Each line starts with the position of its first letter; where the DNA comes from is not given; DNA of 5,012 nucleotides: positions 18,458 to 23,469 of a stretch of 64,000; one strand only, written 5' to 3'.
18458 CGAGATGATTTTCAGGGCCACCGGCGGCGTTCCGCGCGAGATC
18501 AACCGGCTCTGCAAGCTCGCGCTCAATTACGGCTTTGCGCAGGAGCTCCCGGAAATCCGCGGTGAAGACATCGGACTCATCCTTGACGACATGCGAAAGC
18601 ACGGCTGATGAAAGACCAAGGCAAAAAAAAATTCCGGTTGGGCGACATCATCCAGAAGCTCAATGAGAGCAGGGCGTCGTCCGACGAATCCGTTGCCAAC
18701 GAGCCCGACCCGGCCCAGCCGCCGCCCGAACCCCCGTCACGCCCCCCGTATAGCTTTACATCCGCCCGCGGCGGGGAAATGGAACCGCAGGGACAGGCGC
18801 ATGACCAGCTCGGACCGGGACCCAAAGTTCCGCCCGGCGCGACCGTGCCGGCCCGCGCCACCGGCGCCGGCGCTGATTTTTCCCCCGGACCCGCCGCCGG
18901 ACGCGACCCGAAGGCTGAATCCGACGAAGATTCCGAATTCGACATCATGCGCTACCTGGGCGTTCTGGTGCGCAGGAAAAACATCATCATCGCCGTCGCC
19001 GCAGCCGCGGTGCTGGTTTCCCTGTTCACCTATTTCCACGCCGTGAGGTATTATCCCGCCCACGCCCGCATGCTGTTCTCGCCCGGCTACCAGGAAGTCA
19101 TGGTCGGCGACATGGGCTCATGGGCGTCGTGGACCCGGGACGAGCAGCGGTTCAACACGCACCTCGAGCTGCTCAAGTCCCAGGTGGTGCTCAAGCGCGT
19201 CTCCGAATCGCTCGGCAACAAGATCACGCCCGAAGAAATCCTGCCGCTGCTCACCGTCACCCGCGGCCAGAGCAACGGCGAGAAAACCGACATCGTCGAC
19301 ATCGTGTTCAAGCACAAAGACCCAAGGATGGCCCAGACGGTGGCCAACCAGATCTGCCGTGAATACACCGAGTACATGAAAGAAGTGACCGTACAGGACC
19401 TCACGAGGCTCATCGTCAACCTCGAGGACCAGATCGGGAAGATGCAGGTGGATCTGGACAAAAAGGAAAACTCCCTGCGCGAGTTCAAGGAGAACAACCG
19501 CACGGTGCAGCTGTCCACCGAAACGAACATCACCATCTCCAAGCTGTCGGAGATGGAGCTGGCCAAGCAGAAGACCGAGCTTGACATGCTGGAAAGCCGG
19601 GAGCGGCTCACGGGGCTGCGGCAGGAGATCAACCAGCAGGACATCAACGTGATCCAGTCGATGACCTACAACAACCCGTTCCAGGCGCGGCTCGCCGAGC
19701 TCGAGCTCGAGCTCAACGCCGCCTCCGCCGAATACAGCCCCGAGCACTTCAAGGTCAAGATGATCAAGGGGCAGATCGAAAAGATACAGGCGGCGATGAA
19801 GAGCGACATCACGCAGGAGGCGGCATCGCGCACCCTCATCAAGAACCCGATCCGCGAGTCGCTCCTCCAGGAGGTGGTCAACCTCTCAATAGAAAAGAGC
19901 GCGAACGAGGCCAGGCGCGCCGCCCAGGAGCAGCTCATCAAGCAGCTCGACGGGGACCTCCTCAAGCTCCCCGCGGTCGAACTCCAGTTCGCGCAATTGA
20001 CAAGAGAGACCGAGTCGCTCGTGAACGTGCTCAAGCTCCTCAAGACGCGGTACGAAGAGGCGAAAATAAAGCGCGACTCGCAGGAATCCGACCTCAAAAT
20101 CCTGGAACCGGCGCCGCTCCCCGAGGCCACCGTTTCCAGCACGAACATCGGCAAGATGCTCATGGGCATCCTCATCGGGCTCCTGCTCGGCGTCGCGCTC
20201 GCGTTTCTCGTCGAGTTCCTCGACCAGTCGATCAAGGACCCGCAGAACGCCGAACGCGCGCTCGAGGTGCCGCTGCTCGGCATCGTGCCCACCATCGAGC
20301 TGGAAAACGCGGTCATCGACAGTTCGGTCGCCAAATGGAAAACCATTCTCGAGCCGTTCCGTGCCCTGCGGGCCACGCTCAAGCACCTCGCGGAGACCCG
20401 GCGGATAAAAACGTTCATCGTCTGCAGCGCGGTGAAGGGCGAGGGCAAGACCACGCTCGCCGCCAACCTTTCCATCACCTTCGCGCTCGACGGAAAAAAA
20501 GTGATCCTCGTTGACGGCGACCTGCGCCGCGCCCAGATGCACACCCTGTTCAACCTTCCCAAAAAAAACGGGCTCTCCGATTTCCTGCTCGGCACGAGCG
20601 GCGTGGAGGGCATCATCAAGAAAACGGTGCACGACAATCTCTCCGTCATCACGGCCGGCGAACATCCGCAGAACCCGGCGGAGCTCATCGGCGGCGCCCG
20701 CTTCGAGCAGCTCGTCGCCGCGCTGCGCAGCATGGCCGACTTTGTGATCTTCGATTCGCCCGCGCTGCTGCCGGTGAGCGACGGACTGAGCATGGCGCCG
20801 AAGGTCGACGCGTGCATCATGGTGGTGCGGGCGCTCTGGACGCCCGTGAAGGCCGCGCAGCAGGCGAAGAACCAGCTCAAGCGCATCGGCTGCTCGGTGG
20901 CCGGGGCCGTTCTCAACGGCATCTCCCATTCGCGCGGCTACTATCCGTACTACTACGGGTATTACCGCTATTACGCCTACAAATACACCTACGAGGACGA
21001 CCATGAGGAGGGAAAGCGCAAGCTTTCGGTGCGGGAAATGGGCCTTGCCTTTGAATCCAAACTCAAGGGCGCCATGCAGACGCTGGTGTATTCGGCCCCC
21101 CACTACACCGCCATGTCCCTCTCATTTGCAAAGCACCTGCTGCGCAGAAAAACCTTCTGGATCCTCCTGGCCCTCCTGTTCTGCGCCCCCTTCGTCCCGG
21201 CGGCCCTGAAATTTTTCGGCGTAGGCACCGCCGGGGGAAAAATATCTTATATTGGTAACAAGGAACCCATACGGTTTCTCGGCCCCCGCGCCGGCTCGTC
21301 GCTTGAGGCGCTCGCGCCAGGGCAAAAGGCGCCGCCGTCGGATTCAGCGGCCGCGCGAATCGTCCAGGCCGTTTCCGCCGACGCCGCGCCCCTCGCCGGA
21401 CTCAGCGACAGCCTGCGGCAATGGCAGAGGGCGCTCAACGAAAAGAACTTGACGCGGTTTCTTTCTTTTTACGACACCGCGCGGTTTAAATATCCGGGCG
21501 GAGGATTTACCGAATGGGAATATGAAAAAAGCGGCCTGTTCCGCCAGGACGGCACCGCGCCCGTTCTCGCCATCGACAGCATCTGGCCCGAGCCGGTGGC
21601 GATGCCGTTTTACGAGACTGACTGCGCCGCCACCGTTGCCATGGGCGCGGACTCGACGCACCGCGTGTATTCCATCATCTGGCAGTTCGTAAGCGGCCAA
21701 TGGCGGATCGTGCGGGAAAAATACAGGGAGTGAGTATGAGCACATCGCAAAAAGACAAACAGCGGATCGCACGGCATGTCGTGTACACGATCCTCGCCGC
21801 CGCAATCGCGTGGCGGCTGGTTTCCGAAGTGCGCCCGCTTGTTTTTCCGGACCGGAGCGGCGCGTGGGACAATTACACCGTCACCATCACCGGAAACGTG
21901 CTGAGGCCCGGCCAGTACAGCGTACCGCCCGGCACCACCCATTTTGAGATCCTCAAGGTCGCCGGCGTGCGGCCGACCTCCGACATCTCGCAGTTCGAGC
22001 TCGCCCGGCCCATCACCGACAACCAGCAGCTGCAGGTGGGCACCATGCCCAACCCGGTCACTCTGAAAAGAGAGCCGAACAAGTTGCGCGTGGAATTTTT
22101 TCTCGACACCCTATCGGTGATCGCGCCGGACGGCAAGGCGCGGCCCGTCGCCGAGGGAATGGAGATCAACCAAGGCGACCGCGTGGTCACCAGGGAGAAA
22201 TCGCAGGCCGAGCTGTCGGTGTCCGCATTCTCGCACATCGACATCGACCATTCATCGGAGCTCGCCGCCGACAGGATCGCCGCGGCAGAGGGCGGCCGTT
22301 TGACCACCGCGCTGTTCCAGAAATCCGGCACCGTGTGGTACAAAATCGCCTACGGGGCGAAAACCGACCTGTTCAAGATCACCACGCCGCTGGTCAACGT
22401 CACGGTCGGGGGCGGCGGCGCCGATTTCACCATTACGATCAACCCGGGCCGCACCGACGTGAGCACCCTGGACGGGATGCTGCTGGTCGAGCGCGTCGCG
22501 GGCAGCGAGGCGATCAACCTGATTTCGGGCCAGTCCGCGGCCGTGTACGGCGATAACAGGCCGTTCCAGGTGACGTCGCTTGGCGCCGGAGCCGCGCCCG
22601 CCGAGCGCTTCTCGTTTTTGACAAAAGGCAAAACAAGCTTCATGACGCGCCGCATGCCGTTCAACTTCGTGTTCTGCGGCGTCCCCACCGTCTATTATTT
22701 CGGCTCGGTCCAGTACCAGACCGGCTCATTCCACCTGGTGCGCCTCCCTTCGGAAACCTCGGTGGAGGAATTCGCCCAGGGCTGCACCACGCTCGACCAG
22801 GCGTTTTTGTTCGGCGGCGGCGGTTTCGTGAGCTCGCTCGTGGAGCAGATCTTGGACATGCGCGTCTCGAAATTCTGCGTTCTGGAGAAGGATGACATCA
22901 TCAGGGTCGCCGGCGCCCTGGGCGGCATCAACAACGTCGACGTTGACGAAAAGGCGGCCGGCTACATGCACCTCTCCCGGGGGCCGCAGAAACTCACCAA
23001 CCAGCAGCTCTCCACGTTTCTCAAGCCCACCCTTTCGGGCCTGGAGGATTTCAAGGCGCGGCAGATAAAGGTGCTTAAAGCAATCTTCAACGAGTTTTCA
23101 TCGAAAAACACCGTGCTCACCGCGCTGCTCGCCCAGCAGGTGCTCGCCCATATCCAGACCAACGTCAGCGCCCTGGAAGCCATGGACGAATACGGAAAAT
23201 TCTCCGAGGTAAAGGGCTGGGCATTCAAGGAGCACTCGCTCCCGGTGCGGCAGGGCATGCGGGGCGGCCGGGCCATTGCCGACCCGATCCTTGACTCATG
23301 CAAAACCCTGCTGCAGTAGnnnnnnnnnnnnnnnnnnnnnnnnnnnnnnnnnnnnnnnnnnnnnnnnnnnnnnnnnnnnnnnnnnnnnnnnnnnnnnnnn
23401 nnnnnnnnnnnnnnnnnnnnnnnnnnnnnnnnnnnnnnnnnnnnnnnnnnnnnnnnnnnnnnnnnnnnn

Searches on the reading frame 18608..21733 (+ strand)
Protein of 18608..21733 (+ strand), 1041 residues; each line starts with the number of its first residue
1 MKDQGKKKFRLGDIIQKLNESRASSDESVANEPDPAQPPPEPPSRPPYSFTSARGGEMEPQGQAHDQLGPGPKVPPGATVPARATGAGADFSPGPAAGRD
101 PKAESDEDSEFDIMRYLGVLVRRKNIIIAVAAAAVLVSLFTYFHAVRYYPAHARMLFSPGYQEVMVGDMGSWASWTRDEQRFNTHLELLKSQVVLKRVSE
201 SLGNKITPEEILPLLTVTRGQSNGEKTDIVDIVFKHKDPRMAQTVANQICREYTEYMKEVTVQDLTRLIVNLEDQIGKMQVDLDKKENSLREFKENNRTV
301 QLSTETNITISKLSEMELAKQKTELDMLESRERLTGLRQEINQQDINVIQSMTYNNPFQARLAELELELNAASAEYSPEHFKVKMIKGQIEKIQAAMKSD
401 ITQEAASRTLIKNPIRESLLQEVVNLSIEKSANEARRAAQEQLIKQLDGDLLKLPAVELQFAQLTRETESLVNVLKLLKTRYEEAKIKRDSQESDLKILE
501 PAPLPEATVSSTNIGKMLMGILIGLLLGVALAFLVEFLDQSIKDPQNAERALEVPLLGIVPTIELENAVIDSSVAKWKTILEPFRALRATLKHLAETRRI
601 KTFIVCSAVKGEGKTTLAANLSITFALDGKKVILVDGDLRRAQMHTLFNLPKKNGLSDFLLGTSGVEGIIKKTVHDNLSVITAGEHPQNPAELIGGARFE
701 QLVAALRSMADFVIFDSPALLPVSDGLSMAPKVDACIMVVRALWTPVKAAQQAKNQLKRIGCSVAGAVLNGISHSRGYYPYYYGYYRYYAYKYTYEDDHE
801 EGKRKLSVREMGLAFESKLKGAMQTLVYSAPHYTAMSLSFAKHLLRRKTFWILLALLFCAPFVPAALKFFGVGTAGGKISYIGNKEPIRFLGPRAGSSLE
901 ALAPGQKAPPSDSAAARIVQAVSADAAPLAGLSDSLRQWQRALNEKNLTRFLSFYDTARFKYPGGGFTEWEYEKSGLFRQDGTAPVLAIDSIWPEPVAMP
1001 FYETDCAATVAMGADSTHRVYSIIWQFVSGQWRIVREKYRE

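Call 82: search_protein_families(library=pfam, proteins=[window:18608-21733:+], max_evalue=0.001)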
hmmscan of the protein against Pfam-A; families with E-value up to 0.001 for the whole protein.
window:18608-21733:+ (1041 aa): 6 families
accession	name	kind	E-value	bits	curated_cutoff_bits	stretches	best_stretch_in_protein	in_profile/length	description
PF13614.12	AAA_31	-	3.2e-08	34.1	27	1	610-726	10-134/177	AAA domain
PF02706.20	Wzz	-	6.4e-08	33.2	25.5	1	110-201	2-90/91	Chain length determinant protein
PF01656.29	CbiA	-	1.3e-05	25.6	25.4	1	605-695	3-54/125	CobQ/CobB/MinD/ParA nucleotide binding domain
PF09140.17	MipZ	-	4.2e-05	23.4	20.7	0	604-718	3-108/262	ATPase MipZ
PF10609.15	ParA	-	0.00046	20.1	27.1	1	602-653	5-56/246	NUBPL iron-transfer P-loop NTPase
PF24125.1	Cds6_C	-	0.00053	20.7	27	0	933-981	3-51/111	Cds6 C-terminal NTF2-like domain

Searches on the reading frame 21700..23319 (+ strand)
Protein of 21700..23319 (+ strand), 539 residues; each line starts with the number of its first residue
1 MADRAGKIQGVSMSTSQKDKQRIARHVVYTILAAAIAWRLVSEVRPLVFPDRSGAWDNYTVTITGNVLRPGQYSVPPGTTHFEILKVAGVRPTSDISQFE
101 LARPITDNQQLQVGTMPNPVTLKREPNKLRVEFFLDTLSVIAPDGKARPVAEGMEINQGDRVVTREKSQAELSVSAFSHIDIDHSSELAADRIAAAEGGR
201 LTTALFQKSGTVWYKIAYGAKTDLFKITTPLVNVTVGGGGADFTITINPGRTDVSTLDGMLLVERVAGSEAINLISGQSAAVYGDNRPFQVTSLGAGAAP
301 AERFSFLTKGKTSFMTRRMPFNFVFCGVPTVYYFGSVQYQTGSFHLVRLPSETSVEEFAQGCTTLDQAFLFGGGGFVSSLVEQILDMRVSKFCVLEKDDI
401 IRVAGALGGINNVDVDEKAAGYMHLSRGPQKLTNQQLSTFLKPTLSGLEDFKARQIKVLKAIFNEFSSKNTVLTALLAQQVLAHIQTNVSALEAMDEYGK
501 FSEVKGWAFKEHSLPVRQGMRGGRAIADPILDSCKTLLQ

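Call 82: search_protein_families(library=pfam, proteins=[window:21700-23319:+], max_evalue=0.001)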
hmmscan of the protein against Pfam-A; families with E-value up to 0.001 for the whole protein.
window:21700-23319:+ (539 aa): 3 families
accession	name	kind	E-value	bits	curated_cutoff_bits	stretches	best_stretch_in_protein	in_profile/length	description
PF04773.18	FecR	-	3.4e-07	31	24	1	160-260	1-95/97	FecR protein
PF10531.15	SLBB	-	5e-05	23.5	27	1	61-103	2-45/55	SLBB domain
PF03816.19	LytR_cpsA_psr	-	0.00013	22.6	24.6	1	340-466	13-148/150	LytR_cpsA_psr family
